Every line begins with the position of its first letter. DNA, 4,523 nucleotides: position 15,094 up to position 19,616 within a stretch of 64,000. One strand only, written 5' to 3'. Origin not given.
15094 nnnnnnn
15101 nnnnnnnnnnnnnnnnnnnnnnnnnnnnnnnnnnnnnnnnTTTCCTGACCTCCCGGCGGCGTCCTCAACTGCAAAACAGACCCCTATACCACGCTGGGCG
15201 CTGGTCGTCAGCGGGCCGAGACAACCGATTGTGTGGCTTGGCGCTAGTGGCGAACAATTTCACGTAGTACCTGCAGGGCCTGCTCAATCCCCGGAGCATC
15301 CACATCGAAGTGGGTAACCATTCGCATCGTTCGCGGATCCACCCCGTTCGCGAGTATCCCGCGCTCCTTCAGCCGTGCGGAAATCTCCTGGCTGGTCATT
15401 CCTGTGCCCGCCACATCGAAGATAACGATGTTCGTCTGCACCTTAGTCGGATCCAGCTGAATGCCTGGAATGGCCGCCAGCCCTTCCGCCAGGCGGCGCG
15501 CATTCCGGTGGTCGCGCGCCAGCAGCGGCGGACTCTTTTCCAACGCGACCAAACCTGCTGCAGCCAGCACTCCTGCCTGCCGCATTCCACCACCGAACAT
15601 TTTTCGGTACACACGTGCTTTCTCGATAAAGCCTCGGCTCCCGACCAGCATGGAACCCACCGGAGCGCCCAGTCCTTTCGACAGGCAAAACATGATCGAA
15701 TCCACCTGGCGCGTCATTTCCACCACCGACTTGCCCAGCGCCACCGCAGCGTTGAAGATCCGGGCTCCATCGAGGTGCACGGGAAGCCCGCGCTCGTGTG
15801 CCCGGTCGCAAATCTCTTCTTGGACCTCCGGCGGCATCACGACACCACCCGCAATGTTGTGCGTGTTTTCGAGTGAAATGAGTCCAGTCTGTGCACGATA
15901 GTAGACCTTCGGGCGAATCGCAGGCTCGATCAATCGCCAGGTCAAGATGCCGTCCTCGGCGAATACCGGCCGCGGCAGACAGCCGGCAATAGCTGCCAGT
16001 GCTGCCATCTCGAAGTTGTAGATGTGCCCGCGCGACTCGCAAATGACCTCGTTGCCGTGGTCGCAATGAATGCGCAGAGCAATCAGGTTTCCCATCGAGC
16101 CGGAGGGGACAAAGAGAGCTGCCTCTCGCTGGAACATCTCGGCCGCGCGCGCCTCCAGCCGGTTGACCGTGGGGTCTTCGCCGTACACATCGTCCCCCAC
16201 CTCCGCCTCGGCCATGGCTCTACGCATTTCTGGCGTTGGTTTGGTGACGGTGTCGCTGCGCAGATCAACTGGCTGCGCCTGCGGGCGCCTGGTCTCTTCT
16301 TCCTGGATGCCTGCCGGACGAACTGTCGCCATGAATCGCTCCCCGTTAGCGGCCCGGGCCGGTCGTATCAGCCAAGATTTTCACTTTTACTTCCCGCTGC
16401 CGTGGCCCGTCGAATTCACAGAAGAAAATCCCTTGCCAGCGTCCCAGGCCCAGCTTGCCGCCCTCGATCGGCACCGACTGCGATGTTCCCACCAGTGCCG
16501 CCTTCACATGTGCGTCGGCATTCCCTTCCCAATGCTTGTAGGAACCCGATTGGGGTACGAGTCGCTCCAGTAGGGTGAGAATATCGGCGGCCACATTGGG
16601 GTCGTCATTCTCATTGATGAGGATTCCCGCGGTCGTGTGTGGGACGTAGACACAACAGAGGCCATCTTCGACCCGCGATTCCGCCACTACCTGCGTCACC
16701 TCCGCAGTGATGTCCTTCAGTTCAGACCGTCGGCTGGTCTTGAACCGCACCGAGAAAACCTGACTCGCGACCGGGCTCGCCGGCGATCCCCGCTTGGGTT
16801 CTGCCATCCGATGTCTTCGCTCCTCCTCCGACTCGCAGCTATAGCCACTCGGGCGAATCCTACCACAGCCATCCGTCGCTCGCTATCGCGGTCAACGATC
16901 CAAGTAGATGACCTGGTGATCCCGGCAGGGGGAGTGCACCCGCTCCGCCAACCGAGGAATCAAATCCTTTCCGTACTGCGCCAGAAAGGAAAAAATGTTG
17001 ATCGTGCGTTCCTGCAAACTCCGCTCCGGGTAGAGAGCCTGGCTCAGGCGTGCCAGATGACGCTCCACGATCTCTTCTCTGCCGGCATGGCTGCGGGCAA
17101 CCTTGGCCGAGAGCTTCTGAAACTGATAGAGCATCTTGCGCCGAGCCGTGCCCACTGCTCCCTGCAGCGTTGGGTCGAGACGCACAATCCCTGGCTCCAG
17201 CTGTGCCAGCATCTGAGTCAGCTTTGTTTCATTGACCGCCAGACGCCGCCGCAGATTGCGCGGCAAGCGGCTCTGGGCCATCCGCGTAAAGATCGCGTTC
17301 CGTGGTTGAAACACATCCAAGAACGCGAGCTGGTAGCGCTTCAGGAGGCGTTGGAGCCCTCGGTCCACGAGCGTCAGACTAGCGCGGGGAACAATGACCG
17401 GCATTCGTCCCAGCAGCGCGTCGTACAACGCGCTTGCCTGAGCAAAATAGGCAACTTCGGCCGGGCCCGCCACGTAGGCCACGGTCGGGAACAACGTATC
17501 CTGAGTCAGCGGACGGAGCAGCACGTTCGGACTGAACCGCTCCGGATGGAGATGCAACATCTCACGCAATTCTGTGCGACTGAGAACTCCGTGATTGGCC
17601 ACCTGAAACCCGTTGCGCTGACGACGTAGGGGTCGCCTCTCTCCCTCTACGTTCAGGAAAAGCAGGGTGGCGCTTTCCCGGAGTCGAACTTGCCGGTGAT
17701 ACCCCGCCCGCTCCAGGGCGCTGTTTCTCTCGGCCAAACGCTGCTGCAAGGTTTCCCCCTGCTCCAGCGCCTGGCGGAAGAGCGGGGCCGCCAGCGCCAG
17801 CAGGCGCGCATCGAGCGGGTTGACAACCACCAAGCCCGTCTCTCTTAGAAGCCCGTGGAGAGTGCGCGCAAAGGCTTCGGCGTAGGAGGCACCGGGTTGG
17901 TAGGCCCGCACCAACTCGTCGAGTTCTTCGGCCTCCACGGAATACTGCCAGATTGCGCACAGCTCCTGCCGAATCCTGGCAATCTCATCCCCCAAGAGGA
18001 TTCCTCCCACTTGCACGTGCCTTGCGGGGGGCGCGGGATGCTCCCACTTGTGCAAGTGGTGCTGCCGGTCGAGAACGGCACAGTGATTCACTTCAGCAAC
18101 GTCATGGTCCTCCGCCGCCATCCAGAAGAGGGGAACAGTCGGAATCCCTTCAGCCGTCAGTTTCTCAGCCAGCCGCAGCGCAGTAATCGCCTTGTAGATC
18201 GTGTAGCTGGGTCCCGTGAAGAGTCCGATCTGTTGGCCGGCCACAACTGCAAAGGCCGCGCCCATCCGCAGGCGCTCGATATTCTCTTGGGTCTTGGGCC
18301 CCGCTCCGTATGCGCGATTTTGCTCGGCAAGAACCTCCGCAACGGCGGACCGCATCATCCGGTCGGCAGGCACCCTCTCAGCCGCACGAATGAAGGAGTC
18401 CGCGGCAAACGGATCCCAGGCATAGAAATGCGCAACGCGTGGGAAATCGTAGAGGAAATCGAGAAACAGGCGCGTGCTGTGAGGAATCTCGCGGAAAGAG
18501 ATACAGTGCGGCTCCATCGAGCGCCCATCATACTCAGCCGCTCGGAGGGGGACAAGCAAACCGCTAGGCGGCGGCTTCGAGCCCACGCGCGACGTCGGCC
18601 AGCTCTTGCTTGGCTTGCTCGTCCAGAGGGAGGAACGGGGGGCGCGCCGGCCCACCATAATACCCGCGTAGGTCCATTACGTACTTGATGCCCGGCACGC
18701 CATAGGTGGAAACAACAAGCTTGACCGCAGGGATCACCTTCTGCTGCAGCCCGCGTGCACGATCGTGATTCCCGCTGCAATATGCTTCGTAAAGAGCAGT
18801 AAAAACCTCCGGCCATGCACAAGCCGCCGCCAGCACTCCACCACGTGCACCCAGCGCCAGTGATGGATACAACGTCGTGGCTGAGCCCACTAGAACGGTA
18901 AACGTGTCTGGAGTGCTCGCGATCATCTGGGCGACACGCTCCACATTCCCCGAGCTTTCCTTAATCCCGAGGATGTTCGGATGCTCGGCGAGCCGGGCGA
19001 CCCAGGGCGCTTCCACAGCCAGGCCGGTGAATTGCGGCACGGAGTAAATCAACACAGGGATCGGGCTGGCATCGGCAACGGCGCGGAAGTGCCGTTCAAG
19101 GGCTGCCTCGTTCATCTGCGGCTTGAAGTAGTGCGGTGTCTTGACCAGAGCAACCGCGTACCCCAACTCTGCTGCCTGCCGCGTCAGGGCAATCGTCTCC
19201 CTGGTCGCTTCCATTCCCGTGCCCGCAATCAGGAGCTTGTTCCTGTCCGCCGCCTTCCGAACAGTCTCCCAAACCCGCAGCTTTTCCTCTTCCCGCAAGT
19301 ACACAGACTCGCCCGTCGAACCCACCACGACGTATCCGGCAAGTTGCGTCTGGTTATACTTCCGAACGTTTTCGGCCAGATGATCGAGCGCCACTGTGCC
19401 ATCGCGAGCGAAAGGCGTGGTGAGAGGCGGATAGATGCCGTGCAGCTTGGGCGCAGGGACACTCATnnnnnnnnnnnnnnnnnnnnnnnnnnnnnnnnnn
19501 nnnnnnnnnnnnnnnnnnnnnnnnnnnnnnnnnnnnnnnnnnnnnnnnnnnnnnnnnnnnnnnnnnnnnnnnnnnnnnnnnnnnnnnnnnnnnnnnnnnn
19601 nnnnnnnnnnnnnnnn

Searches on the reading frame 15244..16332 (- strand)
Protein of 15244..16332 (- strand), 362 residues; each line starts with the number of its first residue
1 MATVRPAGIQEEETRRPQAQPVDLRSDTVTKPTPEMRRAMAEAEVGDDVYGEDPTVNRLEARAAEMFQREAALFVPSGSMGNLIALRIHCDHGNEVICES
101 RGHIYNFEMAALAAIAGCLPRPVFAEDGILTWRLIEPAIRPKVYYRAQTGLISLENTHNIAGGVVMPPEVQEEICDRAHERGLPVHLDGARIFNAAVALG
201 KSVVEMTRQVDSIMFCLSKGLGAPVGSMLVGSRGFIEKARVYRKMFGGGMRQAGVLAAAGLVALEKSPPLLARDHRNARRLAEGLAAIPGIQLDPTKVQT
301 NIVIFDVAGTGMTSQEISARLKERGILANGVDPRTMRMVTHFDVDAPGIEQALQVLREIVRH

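Call 19: search_protein_families(library=pfam, max_evalue=0.00001, proteins=[window:15244-16332:-])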
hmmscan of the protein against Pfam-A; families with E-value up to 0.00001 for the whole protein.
window:15244-16332:- (362 aa): 3 families
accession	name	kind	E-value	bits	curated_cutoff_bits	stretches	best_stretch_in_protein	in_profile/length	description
PF01212.27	Beta_elim_lyase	-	2.9e-106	355.5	27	1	23-306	1-286/288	Beta-eliminating lyase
PF01041.23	DegT_DnrJ_EryC1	-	6.5e-09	35.9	19.8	1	49-343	19-318/360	DegT/DnrJ/EryC1/StrS aminotransferase family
PF00155.27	Aminotran_1_2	-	1.6e-06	28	19.7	1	30-327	17-329/361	Aminotransferase class I and II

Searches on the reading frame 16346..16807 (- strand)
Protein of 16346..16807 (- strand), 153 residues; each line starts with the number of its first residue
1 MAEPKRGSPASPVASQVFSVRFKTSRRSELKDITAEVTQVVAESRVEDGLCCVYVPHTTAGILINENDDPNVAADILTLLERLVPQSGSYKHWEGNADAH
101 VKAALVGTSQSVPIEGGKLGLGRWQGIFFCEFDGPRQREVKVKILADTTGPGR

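Call 19: search_protein_families(library=pfam, max_evalue=0.00001, proteins=[window:16346-16807:-])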
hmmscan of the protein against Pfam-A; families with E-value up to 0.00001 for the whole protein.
window:16346-16807:- (153 aa): 1 family
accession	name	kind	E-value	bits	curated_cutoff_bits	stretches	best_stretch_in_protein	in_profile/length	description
PF01894.22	UPF0047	-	1.1e-44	151.8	27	1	32-144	1-117/117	Uncharacterised protein family UPF0047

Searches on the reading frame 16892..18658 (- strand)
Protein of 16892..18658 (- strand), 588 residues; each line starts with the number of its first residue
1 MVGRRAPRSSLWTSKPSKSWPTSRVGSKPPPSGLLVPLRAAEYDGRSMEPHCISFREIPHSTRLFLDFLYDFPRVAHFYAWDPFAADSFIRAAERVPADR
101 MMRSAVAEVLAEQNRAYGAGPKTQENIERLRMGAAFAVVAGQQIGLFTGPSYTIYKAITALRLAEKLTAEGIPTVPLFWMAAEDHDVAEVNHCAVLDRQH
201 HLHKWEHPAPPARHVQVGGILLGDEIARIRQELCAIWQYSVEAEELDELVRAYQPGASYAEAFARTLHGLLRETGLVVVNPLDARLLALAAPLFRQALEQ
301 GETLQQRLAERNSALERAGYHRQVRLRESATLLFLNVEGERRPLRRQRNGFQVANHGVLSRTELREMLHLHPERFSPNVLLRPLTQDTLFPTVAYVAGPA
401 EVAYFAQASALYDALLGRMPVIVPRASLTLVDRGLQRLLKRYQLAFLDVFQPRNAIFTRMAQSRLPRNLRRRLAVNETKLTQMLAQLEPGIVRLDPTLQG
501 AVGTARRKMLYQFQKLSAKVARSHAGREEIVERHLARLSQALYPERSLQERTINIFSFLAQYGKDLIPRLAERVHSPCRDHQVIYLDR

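Call 19: search_protein_families(library=pfam, max_evalue=0.00001, proteins=[window:16892-18658:-])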
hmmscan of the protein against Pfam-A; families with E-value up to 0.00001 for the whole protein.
window:16892-18658:- (588 aa): 2 families
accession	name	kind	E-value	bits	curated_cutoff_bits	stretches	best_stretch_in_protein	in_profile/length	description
PF10079.15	Rossmann-like_BshC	-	3.6e-94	316.7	27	1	48-425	1-379/380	Bacillithiol biosynthesis BshC, N-terminal Rossmann-like domain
PF24850.1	CC_BshC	-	3.4e-27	95.7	27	1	429-586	2-159/159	Bacillithiol biosynthesis BshC, C-terminal coiled-coil domain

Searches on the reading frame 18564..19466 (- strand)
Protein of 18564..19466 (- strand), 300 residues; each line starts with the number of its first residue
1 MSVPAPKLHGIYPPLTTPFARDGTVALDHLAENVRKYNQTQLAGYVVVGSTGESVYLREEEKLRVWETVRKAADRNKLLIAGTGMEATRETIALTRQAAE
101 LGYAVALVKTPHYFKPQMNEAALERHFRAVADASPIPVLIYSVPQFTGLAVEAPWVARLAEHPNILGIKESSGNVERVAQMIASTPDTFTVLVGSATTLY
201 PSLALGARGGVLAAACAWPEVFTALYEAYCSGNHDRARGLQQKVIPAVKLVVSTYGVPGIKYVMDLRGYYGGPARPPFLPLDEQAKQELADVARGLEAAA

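Call 10: find_encoding_contigs(protein=window:18564-19466:-, flank=10000, max_places=10)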
Protein window:18564-19466:- (300 aa): no gene with exactly this product is on record in the collection.

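Call 19: search_protein_families(library=pfam, max_evalue=0.00001, proteins=[window:18564-19466:-])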
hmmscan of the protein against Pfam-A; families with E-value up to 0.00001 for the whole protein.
window:18564-19466:- (300 aa): 1 family
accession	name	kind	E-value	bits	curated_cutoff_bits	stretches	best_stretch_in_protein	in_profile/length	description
PF00701.28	DHDPS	-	1.1e-60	205.3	22.1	1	8-292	2-285/289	Dihydrodipicolinate synthetase family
